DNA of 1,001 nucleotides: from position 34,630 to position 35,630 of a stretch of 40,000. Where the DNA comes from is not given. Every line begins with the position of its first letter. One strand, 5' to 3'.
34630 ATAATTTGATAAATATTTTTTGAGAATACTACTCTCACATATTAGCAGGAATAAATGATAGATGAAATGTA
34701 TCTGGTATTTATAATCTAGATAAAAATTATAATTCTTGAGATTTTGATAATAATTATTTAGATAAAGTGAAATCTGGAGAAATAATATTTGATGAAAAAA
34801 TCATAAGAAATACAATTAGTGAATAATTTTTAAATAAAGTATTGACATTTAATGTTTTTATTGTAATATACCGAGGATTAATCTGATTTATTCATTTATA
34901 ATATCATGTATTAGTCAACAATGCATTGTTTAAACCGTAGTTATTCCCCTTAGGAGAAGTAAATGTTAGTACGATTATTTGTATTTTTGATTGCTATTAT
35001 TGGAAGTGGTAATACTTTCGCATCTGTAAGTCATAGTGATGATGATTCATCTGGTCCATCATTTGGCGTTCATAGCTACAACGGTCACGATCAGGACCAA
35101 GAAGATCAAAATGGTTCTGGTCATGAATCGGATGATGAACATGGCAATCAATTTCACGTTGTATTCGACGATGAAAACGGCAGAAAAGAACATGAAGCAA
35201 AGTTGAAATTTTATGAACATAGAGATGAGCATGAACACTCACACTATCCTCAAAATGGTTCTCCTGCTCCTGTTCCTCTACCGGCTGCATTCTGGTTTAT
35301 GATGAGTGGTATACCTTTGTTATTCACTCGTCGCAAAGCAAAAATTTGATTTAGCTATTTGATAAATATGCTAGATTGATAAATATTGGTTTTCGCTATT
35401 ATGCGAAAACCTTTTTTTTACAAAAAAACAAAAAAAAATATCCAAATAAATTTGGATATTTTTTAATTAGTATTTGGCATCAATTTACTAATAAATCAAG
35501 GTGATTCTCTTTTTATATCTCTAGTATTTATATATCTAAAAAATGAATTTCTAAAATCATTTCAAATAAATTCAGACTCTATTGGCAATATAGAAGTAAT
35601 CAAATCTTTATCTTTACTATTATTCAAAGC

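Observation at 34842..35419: His-rich PEP/VPLPA-CTERM protein whose likely ancestral TGA stop is now read as glycine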

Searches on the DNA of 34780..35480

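Call 66: search_rna_families(source=window, start=34780, end=35480, threshold=evalue, max_evalue=1)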
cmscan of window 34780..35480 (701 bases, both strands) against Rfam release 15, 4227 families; matches with E-value up to 1: 1.
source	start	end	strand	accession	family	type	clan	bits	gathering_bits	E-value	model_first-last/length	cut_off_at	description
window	35403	35463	+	RF02844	RefA9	Gene; antisense;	-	21.7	49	0.83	1-64/64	no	Enterococcus sRNA A9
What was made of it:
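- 34870..34962 (+): Leader of about 93 nt, with AGGAG at 34952-34956 six nt before the ATG. No Rfam match (call 66).
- Tried and rejected: Rfam on the leader, tail and terminator: only a chance-level match (E = 0.83, call 66).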
